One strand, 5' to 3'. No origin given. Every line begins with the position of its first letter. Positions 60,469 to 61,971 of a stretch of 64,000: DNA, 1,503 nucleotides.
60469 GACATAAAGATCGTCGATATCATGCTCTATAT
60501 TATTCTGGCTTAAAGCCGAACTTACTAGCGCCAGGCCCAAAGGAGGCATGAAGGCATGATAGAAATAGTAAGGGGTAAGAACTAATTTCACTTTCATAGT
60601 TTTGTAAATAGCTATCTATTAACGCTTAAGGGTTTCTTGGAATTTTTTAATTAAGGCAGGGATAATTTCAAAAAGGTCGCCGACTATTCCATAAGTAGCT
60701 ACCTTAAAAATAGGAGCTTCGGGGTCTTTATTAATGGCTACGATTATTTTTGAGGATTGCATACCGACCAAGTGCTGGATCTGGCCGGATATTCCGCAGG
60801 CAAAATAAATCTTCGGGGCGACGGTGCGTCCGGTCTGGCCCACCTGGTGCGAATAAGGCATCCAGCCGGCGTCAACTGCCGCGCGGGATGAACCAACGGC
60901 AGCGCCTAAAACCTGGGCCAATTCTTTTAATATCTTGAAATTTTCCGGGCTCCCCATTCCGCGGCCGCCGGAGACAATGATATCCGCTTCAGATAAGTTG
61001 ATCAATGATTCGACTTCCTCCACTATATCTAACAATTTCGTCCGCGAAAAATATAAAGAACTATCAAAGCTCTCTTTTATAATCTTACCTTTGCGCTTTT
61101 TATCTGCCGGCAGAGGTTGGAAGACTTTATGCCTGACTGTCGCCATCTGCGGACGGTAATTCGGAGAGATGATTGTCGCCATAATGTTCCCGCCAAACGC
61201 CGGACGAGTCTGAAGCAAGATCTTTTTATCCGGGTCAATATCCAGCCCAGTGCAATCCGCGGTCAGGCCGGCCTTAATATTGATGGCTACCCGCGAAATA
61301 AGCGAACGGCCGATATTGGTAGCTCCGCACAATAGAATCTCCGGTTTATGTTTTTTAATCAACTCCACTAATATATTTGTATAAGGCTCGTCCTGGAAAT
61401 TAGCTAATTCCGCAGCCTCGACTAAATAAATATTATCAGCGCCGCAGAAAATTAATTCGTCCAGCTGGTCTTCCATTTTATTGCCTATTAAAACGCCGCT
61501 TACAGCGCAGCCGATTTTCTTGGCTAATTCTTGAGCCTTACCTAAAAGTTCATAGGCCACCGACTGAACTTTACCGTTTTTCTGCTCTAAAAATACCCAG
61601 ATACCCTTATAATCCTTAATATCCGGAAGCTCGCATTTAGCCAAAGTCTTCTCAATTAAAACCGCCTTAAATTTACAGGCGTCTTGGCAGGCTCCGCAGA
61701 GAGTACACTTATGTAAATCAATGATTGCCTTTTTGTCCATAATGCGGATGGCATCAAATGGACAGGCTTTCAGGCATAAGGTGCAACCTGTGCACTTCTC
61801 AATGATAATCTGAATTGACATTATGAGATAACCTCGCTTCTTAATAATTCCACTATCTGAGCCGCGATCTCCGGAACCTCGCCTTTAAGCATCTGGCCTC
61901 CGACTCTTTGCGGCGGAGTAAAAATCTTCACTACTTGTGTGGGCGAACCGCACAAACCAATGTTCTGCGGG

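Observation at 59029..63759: Acyl-CoA dehydrogenase, EtfB and ferredoxin-fused EtfA transcribed head-to-tail into the radical SAM operon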

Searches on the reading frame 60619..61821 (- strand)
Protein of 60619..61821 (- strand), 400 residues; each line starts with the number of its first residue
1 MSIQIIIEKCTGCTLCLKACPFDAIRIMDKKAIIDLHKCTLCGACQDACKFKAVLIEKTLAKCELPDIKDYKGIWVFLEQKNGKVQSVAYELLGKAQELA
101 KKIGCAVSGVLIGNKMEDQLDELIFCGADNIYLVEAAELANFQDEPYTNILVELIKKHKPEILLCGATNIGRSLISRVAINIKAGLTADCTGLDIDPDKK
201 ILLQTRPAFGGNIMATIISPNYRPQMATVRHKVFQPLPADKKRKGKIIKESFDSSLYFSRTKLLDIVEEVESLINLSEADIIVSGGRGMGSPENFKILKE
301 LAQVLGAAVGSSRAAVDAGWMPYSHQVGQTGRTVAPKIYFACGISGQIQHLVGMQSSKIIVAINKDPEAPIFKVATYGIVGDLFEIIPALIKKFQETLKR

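Call 5: search_protein_families(library=pfam, proteins=[window:60619-61821:-], max_evalue=0.01)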
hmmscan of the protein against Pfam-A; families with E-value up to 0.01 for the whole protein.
window:60619-61821:- (400 aa): 14 families
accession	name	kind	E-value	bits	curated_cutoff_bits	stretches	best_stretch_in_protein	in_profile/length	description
PF01012.27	ETF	-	4.6e-45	154.1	26.7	1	74-252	1-178/181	Electron transfer flavoprotein domain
PF00766.25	ETF_alpha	-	7.4e-39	132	27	1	275-355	1-81/81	Electron transfer flavoprotein FAD-binding domain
PF00037.32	Fer4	-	2.1e-12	46.7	21.1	2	4-26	2-24/24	4Fe-4S binding domain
PF12797.12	Fer4_2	-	3.3e-09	36.6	24.5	2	7-22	7-22/22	4Fe-4S binding domain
PF12837.12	Fer4_6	-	3.6e-09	36.6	25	2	3-25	2-24/24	4Fe-4S binding domain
PF12838.12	Fer4_7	-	1.6e-08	35.3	27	1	9-53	1-52/52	4Fe-4S dicluster domain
PF13237.11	Fer4_10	-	3.8e-08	33.6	25.5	1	5-49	4-52/53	4Fe-4S dicluster domain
PF13187.11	Fer4_9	-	7.5e-08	32.7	27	1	9-52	1-50/52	4Fe-4S dicluster domain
PF12800.12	Fer4_4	-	2.9e-06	27.6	24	1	8-22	2-16/17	4Fe-4S binding domain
PF14697.11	Fer4_21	-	5.9e-06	26.8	35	1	3-26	34-58/59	4Fe-4S dicluster domain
PF12798.12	Fer4_3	-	1.5e-05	25.9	27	1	10-24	1-15/15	4Fe-4S binding domain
PF13484.11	Fer4_16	-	0.00023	22.3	30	1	9-27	1-19/66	4Fe-4S double cluster binding domain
PF13183.11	Fer4_8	-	0.00027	21.8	27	0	36-51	51-66/68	4Fe-4S dicluster domain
PF25160.1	LdpA_Fe-S-bd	-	0.0036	17.5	27.6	1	4-28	22-46/49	LdpA Fe-S cluster-binding domain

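Call 6: search_protein_families(library=ncbifam, proteins=[window:60619-61821:-], max_evalue=0.01)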
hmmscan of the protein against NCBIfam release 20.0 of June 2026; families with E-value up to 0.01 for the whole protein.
window:60619-61821:- (400 aa): 68 families (the best 25 are shown)
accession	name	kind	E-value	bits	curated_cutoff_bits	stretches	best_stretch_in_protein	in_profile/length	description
NF042970.1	AcrlCoAredClosAcrA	equivalog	7e-105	351.1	600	2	202-396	160-359/360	acryloyl-CoA reductase electron transfer subunit beta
NF008884.0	PRK11916.1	equivalog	4.1e-45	154.5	528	1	73-394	6-310/312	electron transfer flavoprotein subunit alpha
NF051845.1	EtFlavAlphaProt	equivalog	3.2e-41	141.6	600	1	73-396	92-401/406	electron transfer flavoprotein subunit alpha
NF002889.0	PRK03363.1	equivalog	8.4e-39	133.7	549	1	71-392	4-309/313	electron transfer flavoprotein subunit alpha/FixB family protein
NF038209.1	mft_etfA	equivalog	3.2e-36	125.2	240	1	110-393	28-301/303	mycofactocin-associated electron transfer flavoprotein alpha subunit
NF043069.1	T4HPD_activ_SAM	equivalog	5.6e-11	42.4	425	1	3-88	46-130/299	trans-4-hydroxy-L-proline dehydratase activase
NF045874.1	Vhu_polyferre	exception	1.2e-10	40.7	600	1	6-71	126-191/381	F420-non-reducing hydrogenase associated-polyferredoxin VhuB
NF040770.1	hetero_SS_HdrA2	exception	4.4e-10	38.3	1100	1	3-58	572-627/777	CoB-CoM heterodisulfide reductase HdrA2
TIGR04105.1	FeFe_hydrog_B1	subfamily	7e-10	38.1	450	1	6-55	109-160/462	monomeric [FeFe] hydrogenase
NF058577.1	FdxA_fam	equivalog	3e-09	36.9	65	1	5-53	4-52/52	4Fe-4S ferredoxin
TIGR02700.1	flavo_MJ0208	hypoth_equivalog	8.1e-09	35.1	251.35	1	4-55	144-195/234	dihydromethanopterin reductase (acceptor)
NF040864.1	HgcB_ferredoxin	equivalog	3.3e-08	33.3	99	1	3-59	9-66/93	mercury methylation ferredoxin HgcB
NF038196.1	ferrodoxin_EFR1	subfamily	7.1e-08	32.8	75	1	8-59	184-234/242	EFR1 family ferrodoxin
NF005504.0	PRK07118.1-3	equivalog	2.2e-07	30.6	437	1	9-54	220-265/293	Fe-S cluster domain-containing protein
TIGR01971.1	NuoI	subfamily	2.3e-07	30.4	113.05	1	8-59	42-103/121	NADH-quinone oxidoreductase, chain I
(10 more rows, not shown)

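Call 20: find_related_loci(query=window:60619-61821:-, collection=genome_contigs, flank=8000)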
Query window:60619-61821:- (400 aa) in genome_contigs; peptide patterns used: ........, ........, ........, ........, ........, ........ (x = any residue, [..] = any of these).
599 stretches matched a pattern (row limit reached: there are more); 536 encode a relative of the query (tblastn E <= 1e-3); the best 80 are kept; 80 distinct loci.
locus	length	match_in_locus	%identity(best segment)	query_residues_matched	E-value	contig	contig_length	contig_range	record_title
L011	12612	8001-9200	91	1-400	0e+0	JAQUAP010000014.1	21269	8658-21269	MAG: Candidatus Omnitrophota bacterium isolate STC_87 NODE_5216_length_21269_cov_3.329865_Sandtown_C, whole genome shotg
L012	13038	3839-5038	90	1-400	0e+0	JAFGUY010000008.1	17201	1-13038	MAG: Candidatus Omnitrophota bacterium isolate ZodW_Metabat.114 k87_923912, whole genome shotgun sequence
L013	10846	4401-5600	88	1-400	0e+0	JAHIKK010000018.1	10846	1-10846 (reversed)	MAG: Candidatus Omnitrophota bacterium isolate KR13_N1.mb.50 KR13_N1.mb.50_k141_27409, whole genome shotgun sequence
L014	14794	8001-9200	88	1-400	0e+0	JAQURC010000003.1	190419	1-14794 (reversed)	MAG: Candidatus Omnitrophota bacterium isolate STD1_64 NODE_129_length_190419_cov_14.750515_Sandtown_D1, whole genome sh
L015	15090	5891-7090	89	1-400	0e+0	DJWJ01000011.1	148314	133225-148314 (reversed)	MAG TPA_asm: Candidatus Omnitrophica bacterium UBA6233 UBA6233_contig_13830, whole genome shotgun sequence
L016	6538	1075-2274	88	1-400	0e+0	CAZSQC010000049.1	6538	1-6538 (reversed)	MAG TPA_asm: uncultured Planctomycetales bacterium isolate SRP278252_co2_861 genome assembly, contig: NODE_25326_length_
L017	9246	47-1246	87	1-400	0e+0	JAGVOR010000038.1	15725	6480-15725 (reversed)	MAG: Candidatus Omnitrophota bacterium isolate DeMMO3_44 c_000000081220, whole genome shotgun sequence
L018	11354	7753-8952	88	1-400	0e+0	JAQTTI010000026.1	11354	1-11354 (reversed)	MAG: Candidatus Omnitrophota bacterium isolate STB_37 NODE_14635_length_11354_cov_8.336065_Sandtown_B, whole genome shot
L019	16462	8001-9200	87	1-400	0e+0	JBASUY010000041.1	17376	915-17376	MAG: Candidatus Omnitrophota bacterium isolate MFD13470_ilm_asm_bin9 k127_61553, whole genome shotgun sequence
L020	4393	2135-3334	87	1-400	0e+0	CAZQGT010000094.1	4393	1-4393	MAG TPA_asm: uncultured Planctomycetales bacterium isolate SRP178699_co1_559 genome assembly, contig: NODE_30228_length_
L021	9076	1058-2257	87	1-400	0e+0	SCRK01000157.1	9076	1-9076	MAG: bacterium isolate FW104_bin.10 FW104_bin.10-7160, whole genome shotgun sequence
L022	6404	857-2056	87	1-400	0e+0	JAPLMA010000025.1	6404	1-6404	MAG: Candidatus Omnitrophota bacterium isolate LacPavin_0920_WC70_MAG_40_20 LacPavin_0920_WC70_scaffold_1005332, whole g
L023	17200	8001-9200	88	1-400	0e+0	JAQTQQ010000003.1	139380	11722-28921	MAG: Candidatus Omnitrophota bacterium isolate STB_143 NODE_294_length_139380_cov_10.744214_Sandtown_B, whole genome sho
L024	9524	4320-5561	85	1-400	0e+0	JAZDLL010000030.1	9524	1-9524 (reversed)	MAG: Candidatus Omnitrophota bacterium isolate MEGAHIT-group-0.593 k141_19287692, whole genome shotgun sequence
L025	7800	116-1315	86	1-400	0e+0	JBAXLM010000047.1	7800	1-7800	MAG: Candidatus Omnitrophota bacterium isolate ELA427 MAG427_47, whole genome shotgun sequence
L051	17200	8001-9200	81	1-400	0e+0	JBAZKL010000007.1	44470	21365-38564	MAG: Candidatus Omnitrophota bacterium isolate SO_2017_LW4_142 scaffold_2019_c1_LW137-91_2017, whole genome shotgun sequ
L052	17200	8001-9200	81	1-400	0e+0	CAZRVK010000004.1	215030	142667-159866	MAG TPA_asm: uncultured Planctomycetales bacterium isolate binchicken_co117_54 genome assembly, contig: NODE_53_length_2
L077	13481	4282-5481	76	1-400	0e+0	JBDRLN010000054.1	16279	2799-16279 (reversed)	MAG: Candidatus Omnitrophota bacterium isolate MEGAHIT-group-1.780 k141_1345518, whole genome shotgun sequence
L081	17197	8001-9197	74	1-399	0e+0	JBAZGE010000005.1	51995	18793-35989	MAG: Candidatus Omnitrophota bacterium isolate SO_2017_LW3_37 NODE_1357_length_51995_cov_2.524948_LW162_2017, whole geno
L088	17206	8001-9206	69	1-396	0e+0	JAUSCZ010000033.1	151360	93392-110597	MAG: Candidatus Omnitrophota bacterium isolate E14_concoct.bin.43 E14_k141_877416, whole genome shotgun sequence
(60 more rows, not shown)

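Call 32: search_solved_structures(query=window:60619-61821:-, max_evalue=1e-10, show_alignments=2)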
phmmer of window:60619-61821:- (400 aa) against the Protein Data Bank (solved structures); distinct sequences matched with E-value up to 1e-10: 18.
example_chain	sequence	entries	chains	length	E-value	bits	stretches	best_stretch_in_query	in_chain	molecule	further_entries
6fah_A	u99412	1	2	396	5.2e-129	433.8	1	1-395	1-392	Caffeyl-CoA reductase-Etf complex subunit CarE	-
7koe_B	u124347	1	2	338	1.4e-103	350.1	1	71-399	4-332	Electron transfer flavoprotein, alpha subunit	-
5ol2_A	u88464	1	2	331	3e-94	319.4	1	74-394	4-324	Electron transfer flavoprotein large subunit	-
7qh2_A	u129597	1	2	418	1.5e-86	294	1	17-393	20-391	Lactate dehydrogenase (NAD(+),ferredoxin) subunit LctC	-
4kpu_A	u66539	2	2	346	1e-84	288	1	71-395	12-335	Electron transfer flavoprotein alpha subunit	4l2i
1t9g_R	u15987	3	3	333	1.6e-49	172.2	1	74-391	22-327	Electron transfer flavoprotein alpha-subunit, mitochondrial | Electron transfer flavoprotein alpha-subunit, mitochondrial precursor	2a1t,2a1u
1efv_A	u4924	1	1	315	2.5e-49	171.5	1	78-391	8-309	ELECTRON TRANSFER FLAVOPROTEIN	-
5ow0_A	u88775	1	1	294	9.4e-49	169.6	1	149-396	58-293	Electron transfer flavoprotein, alpha subunit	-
1efp_A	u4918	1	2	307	1.1e-45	159.5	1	126-393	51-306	PROTEIN (ELECTRON TRANSFER FLAVOPROTEIN)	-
1o94_D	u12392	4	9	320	2.4e-39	138.7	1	74-388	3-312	ELECTRON TRANSFER FLAVOPROTEIN ALPHA-SUBUNIT | ELECTRON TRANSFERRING FLAVOPROTEIN ALPHA-SUBUNIT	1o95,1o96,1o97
3clu_D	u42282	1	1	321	6.1e-39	137.3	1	74-388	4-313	Electron transfer flavoprotein subunit alpha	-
3clt_D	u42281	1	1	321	1.1e-38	136.4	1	74-388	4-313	Electron transfer flavoprotein subunit alpha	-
3clr_D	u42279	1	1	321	1.6e-38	136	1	74-388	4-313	Electron transfer flavoprotein subunit alpha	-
3cls_D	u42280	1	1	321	2.8e-38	135.1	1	74-388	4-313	Electron transfer flavoprotein subunit alpha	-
3ih5_A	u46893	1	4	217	5.1e-35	124.4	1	73-257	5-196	Electron transfer flavoprotein alpha-subunit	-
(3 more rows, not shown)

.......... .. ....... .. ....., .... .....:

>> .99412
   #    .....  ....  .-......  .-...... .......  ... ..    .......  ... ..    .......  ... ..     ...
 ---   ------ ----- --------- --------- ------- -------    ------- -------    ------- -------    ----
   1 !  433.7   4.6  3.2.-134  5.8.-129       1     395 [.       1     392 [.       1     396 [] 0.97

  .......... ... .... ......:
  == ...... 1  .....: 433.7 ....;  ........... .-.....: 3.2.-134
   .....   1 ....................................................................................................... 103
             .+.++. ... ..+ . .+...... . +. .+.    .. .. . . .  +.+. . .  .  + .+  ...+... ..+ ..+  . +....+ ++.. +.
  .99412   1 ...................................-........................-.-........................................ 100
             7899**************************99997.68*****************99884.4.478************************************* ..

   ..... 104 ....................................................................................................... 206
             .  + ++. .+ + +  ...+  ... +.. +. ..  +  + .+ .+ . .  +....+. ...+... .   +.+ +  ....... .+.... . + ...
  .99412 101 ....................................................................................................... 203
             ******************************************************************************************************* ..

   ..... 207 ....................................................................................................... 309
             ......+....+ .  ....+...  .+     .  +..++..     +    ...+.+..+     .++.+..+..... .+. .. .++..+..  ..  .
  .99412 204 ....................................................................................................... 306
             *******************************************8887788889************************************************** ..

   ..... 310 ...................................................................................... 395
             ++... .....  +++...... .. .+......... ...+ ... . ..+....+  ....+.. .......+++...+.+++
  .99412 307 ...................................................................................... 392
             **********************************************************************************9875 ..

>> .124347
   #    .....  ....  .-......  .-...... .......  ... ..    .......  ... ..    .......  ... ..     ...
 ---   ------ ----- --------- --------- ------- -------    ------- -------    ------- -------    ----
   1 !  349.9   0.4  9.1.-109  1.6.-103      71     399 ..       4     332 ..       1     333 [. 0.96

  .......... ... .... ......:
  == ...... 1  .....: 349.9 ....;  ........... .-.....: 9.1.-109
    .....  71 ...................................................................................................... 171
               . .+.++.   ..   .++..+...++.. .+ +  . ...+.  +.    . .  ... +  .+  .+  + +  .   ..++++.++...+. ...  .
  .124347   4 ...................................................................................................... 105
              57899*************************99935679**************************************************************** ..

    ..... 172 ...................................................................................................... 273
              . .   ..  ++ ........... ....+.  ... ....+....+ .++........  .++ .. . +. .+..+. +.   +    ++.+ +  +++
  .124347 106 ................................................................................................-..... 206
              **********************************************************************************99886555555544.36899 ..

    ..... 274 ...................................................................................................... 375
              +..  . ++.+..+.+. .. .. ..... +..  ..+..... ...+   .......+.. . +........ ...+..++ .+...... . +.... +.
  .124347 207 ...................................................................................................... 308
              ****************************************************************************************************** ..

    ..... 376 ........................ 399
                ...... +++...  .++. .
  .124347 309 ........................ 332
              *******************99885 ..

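Call 46: search_protein_families(library=pfam, proteins=[L051:10962-12518:+, L051:12546-14687:+, L052:9826-10848:+, L052:11744-12904:+, L077:5790-6983:+, L077:9472-11391:+, L081:10007-11566:+, L081:11650-12825:+, L088:9215-10147:+, L088:10154-11578:+], max_evalue=0.00001)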
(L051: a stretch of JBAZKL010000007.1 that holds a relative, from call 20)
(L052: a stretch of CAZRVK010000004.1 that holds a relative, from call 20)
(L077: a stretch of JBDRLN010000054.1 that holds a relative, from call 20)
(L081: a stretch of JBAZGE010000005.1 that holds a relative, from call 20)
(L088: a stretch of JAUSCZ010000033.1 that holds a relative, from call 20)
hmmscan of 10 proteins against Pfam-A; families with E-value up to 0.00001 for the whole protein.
L051:10962-12518:+ (518 aa): 1 family
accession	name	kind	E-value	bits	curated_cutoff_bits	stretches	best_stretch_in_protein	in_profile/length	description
PF00171.27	Aldedh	-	5.9e-63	213.5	23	1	58-496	20-443/461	Aldehyde dehydrogenase family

L051:12546-14687:+ (713 aa): 5 families
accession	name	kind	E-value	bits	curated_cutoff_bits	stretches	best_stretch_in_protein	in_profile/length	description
PF02518.31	HATPase_c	-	2.9e-24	86.1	26.4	1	591-708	2-110/111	Histidine kinase-, DNA gyrase B-, and HSP90-like ATPase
PF16927.11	HisKA_7TM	-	2.2e-12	47.8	28.6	1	13-225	7-222/224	N-terminal 7TM region of histidine kinase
PF13492.12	GAF_3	-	4.6e-10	40.4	27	1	311-445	1-129/129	GAF domain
PF13185.12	GAF_2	-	9.5e-09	36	28.6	1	310-444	2-136/136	GAF domain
PF14501.12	HATPase_c_5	-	4e-06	27.1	22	0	597-694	8-91/102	GHKL domain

L052:9826-10848:+ (340 aa): 1 family
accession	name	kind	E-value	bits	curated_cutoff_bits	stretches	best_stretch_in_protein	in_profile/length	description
PF05343.19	Peptidase_M42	-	5.9e-94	314.8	23.2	1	42-332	1-292/292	M42 glutamyl aminopeptidase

L052:11744-12904:+ (386 aa): 2 families
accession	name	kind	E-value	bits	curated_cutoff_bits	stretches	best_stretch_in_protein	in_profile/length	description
PF13487.12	HD_5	-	3.6e-35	121.7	27.2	1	205-373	5-170/170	HD domain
PF01966.28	HD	-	6.3e-19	68.8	22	1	216-342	3-116/116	HD domain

L077:5790-6983:+ (397 aa): 3 families
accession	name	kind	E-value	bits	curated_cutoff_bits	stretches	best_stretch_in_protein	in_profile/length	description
PF11104.14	PilM_2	-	1.2e-39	136.7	27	1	40-394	1-339/340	Type IV pilus assembly protein PilM;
PF06723.19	MreB_Mbl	-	3e-07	30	27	1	170-359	101-305/327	MreB/Mbl protein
PF14450.12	FtsA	-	9e-07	29.7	31.8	1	218-370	3-122/127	Cell division protein FtsA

L077:9472-11391:+ (639 aa): 6 families
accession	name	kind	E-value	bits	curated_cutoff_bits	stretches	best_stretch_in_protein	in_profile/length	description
PF00263.26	Secretin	-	9.3e-50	169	27.5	1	342-499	1-168/169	Bacterial type II and III secretion system protein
PF13174.12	TPR_6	-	4.8e-09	36.7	26.3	0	38-64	2-28/33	Tetratricopeptide repeat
PF03958.22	Secretin_N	-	3.3e-08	34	28.2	1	202-260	4-69/69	Bacterial type II/III secretion system short domain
PF07719.23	TPR_2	-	1.1e-06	28.7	27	1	37-65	2-30/34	Tetratricopeptide repeat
PF07660.19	STN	-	2.4e-06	27.7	28.4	0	141-170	1-33/52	Secretin and TonB N terminus short domain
PF00515.34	TPR_1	-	2.6e-06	27.4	27.8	0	37-65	2-30/34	Tetratricopeptide repeat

L081:10007-11566:+ (519 aa): 1 family
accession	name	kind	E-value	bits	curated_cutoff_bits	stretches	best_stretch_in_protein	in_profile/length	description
PF15902.12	Sortilin-Vps10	-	9.8e-11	41.5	33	1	57-114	3-60/446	Sortilin, neurotensin receptor 3,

L081:11650-12825:+ (391 aa): 0 families

L088:9215-10147:+ (310 aa): 5 families
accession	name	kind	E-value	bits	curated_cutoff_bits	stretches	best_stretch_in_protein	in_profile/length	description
PF16363.11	GDP_Man_Dehyd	-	1.9e-49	169.4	27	1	6-300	1-329/332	GDP-mannose 4,6 dehydratase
PF01370.27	Epimerase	-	7.9e-47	160.1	20.9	1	5-240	1-240/240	NAD dependent epimerase/dehydratase family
PF01073.25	3Beta_HSD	-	4.3e-11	42.8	22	1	6-221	1-221/280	3-beta hydroxysteroid dehydrogenase/isomerase family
PF02719.21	Polysacc_synt_2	-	3e-07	30.4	20.2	0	142-263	133-252/293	Polysaccharide biosynthesis protein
PF07993.18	NAD_binding_4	-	7e-07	29.1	20.1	0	7-32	1-29/258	Male sterility protein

L088:10154-11578:+ (474 aa): 7 families
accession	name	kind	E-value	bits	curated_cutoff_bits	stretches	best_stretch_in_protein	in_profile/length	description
PF02518.31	HATPase_c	-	4e-31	108.2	26.4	1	358-469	2-109/111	Histidine kinase-, DNA gyrase B-, and HSP90-like ATPase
PF00512.31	HisKA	-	1.8e-15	57.2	26.9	1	244-310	2-65/66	His Kinase A (phospho-acceptor) domain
PF00989.32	PAS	-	1.8e-13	50.9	22.6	1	129-234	2-113/113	PAS fold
PF13426.13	PAS_9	-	3.4e-09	37.4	27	1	138-236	1-103/103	PAS domain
PF08448.16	PAS_4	-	4.3e-08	33.8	23.1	1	136-239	3-110/110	PAS fold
PF12860.13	PAS_7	-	1.1e-06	29.2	27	1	135-240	2-113/115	PAS fold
PF13188.13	PAS_8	-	4.7e-06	26.8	21.8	0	131-168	4-43/65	PAS domain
